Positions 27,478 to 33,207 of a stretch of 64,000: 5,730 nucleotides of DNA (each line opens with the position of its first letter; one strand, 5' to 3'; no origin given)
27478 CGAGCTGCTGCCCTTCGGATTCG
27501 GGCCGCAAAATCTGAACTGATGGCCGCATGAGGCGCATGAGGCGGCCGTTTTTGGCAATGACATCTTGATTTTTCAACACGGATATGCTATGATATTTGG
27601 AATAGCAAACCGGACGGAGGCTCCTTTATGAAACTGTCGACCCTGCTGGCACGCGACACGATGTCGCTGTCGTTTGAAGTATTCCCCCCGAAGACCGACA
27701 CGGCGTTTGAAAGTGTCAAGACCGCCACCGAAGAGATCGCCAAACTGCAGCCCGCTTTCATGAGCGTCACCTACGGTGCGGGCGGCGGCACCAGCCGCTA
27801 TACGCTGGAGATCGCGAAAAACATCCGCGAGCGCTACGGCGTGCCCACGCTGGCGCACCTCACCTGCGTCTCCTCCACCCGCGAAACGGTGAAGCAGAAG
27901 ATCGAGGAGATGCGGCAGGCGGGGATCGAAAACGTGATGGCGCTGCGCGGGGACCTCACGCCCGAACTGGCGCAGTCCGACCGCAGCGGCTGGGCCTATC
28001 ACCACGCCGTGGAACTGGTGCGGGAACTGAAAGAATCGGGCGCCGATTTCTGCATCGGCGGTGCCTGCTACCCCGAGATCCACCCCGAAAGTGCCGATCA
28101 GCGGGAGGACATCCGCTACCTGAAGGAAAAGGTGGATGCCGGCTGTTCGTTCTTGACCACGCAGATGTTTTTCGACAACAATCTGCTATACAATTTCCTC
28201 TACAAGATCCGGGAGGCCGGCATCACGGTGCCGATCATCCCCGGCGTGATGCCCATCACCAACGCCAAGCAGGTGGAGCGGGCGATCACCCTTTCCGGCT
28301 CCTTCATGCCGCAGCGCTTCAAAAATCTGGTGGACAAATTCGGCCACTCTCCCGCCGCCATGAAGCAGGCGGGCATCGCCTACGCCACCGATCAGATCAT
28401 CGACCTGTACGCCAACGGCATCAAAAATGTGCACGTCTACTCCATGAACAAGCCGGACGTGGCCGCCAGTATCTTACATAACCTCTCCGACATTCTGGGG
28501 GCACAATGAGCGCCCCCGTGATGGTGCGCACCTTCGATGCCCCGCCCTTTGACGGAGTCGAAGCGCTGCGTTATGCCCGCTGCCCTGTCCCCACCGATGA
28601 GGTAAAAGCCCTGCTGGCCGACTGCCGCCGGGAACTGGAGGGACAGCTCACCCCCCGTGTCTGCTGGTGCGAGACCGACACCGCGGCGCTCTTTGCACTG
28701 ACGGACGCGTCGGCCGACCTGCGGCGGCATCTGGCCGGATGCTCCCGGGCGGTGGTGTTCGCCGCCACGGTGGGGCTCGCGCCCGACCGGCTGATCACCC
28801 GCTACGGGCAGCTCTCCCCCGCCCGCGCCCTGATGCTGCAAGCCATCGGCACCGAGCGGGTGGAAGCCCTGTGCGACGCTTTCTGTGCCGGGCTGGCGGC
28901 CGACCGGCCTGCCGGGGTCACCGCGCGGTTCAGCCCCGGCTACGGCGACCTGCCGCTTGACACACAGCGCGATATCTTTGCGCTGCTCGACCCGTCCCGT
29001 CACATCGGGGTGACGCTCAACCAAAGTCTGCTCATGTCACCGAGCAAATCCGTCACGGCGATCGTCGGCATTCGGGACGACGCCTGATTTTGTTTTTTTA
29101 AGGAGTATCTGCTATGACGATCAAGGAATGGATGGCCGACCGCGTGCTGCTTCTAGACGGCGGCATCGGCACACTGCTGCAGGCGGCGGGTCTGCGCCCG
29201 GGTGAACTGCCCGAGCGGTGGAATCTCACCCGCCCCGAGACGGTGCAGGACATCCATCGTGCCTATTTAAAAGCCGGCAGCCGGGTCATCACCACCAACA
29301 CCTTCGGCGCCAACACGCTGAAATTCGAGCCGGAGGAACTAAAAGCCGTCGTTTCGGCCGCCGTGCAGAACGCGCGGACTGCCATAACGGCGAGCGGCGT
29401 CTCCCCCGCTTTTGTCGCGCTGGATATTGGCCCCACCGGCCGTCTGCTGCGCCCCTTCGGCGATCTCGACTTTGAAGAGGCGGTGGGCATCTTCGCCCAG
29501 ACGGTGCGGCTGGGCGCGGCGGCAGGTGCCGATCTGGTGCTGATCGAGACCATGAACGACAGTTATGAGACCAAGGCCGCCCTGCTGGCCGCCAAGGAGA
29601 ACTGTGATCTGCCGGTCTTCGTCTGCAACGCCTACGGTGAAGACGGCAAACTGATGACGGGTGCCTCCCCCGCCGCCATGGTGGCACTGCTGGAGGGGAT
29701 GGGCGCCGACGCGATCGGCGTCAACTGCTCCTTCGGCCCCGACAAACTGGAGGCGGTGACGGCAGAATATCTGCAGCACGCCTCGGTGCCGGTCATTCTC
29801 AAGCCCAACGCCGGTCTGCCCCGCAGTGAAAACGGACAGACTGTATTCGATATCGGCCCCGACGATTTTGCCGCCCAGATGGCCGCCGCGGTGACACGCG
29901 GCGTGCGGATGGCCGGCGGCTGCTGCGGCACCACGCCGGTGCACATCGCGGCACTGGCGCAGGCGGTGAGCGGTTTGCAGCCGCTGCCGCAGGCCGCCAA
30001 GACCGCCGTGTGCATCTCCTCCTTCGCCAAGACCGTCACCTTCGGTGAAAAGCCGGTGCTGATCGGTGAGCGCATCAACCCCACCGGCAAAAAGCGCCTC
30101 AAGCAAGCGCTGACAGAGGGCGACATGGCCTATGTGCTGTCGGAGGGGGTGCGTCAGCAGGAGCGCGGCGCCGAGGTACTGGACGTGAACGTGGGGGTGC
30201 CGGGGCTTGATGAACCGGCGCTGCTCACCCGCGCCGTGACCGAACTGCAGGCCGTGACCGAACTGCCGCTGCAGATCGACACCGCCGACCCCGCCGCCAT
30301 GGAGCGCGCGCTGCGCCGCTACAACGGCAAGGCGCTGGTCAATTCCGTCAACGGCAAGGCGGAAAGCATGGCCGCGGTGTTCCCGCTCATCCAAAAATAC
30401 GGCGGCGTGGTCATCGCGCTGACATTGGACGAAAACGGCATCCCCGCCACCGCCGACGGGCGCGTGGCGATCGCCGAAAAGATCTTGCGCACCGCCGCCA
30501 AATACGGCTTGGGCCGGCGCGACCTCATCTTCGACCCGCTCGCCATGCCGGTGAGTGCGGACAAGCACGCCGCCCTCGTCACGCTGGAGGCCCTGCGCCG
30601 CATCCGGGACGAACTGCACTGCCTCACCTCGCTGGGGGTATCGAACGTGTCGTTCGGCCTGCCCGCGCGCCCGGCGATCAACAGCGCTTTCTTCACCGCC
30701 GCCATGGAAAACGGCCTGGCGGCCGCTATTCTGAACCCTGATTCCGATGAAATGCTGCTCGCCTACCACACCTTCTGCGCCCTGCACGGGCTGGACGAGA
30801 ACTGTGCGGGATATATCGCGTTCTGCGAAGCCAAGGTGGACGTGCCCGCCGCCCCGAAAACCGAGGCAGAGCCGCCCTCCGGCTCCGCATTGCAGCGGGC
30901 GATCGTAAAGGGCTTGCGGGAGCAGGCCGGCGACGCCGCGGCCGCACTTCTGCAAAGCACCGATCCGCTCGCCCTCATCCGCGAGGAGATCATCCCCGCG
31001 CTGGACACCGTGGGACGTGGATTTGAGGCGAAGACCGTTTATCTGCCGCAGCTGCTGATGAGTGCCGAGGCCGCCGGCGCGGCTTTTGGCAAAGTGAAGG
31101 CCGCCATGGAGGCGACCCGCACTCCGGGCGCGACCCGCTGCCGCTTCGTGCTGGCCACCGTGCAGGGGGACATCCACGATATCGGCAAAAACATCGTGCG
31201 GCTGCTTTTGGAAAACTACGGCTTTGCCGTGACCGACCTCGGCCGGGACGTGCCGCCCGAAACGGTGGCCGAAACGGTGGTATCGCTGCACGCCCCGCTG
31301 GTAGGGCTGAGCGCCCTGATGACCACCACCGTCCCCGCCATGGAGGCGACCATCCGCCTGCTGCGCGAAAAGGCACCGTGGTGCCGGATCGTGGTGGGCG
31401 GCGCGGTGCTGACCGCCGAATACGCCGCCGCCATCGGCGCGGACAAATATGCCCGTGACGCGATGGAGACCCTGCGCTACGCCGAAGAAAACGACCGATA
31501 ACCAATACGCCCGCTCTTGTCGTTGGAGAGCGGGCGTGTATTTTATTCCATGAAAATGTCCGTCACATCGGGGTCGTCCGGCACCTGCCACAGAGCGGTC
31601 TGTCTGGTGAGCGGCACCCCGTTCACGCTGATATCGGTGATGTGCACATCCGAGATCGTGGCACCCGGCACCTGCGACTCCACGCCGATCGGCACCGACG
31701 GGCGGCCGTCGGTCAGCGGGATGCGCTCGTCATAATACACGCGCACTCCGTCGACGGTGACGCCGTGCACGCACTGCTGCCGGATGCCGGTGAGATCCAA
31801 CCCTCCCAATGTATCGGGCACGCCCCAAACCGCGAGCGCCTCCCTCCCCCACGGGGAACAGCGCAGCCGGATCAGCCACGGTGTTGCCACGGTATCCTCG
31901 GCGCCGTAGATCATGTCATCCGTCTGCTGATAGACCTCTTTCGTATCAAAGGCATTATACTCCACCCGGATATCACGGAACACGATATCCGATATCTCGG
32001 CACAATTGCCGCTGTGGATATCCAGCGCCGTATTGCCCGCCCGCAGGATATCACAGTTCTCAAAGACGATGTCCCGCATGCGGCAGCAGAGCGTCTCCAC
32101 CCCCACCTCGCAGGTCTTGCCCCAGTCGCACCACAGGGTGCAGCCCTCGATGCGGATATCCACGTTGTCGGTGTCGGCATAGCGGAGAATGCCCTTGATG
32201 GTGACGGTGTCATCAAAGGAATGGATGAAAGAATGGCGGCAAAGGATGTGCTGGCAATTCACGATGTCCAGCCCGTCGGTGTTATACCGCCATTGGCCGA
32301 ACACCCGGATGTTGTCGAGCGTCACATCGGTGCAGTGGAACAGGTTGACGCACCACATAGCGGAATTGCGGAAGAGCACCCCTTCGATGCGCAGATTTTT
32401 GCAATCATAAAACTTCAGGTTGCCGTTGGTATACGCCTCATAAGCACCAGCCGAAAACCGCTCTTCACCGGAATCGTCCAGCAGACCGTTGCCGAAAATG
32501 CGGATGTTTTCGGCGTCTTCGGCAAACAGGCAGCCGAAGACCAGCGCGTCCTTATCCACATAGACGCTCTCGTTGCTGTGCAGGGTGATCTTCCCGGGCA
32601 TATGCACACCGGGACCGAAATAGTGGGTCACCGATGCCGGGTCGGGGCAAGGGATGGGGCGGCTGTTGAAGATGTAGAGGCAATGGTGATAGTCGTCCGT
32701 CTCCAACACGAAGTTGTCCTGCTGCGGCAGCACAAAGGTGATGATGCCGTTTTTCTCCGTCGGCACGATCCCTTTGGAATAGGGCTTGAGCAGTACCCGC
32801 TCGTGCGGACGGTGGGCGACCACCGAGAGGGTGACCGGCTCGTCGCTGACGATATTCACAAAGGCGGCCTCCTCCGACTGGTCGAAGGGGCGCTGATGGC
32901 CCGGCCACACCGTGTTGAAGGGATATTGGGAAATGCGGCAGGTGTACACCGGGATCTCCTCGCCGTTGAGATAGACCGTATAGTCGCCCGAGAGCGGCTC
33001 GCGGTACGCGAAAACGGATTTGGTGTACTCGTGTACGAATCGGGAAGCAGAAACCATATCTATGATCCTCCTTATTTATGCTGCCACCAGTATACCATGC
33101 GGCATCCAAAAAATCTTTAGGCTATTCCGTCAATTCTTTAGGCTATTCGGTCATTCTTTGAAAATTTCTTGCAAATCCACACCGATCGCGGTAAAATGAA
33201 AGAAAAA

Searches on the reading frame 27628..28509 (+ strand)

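Call 62: search_protein_families(library=pfam, proteins=[window:27628-28509:+])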
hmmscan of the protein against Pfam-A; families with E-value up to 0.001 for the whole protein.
window:27628-28509:+ (293 aa): 1 family
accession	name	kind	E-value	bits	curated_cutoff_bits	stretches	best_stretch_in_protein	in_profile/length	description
PF02219.23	MTHFR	-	2.7e-84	283.4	24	1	3-286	2-286/287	Methylenetetrahydrofolate reductase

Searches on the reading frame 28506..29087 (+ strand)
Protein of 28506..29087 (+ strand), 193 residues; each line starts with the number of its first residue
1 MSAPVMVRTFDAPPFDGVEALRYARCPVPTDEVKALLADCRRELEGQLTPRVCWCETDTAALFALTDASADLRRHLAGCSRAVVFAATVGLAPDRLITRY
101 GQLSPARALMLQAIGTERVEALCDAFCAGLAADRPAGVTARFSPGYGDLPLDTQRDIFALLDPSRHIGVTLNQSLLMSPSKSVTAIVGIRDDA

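Call 62: search_protein_families(library=pfam, proteins=[window:28506-29087:+])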
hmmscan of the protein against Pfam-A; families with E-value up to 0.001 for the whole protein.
window:28506-29087:+ (193 aa): 1 family
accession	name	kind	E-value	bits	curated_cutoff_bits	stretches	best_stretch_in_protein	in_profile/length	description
PF02965.22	Met_synt_B12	-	8.3e-07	29.2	25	1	140-187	198-246/273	Vitamin B12 dependent methionine synthase, activation domain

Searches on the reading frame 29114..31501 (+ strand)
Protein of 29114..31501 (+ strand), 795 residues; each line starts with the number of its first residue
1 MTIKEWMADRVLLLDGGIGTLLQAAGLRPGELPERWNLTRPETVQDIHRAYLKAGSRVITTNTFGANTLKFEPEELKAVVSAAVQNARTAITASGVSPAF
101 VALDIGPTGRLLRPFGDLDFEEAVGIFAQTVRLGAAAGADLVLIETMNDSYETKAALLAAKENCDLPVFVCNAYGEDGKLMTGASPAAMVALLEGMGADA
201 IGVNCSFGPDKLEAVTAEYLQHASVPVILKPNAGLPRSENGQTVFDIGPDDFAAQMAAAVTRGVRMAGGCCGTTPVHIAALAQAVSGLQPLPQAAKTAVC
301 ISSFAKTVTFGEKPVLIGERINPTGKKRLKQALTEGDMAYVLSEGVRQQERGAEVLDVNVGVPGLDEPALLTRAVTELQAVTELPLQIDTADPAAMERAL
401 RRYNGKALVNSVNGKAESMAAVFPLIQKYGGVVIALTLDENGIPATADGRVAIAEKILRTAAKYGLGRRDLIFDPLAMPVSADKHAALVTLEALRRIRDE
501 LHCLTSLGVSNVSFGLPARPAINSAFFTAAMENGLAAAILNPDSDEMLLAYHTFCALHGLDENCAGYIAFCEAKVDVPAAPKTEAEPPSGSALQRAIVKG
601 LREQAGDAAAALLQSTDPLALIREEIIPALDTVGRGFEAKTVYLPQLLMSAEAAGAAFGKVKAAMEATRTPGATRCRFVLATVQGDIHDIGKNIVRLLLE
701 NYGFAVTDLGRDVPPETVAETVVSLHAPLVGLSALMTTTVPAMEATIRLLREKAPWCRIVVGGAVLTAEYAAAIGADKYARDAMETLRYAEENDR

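Call 62: search_protein_families(library=pfam, proteins=[window:29114-31501:+])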
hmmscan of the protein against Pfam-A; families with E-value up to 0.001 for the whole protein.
window:29114-31501:+ (795 aa): 4 families
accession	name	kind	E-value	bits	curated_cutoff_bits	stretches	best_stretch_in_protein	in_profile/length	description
PF02574.22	S-methyl_trans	-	6.8e-68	230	22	1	12-285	1-283/283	Homocysteine S-methyltransferase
PF00809.28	Pterin_bind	-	7.6e-26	91.7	25.5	1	318-540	1-243/244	Pterin binding enzyme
PF02310.24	B12-binding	-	5.3e-25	88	32.1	1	677-787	2-120/121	B12 binding domain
PF02607.22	B12-binding_2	-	3.5e-14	53.2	23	1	592-659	4-71/74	B12 binding domain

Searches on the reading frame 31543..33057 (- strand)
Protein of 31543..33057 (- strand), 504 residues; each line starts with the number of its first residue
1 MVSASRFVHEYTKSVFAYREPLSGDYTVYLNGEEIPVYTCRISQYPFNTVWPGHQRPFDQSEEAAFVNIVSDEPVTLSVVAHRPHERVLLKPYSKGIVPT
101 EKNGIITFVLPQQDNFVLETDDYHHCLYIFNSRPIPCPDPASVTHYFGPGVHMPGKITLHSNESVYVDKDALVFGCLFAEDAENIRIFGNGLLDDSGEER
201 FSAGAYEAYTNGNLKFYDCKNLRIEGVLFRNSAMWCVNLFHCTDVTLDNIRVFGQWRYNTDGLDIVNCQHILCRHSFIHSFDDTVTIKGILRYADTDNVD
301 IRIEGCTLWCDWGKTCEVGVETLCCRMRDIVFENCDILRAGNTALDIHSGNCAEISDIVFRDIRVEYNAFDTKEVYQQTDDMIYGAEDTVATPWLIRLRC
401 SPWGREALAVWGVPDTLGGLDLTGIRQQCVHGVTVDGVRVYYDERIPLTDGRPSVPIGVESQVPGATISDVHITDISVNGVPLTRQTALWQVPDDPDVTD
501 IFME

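Call 15: search_protein_families(library=pfam, proteins=[window:31543-33057:-])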
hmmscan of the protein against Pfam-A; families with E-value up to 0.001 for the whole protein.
window:31543-33057:- (504 aa): 1 family
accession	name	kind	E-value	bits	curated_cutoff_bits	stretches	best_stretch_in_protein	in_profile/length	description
PF00295.23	Glyco_hydro_28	-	1.3e-13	51.2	22.9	1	156-366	32-241/324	Glycosyl hydrolases family 28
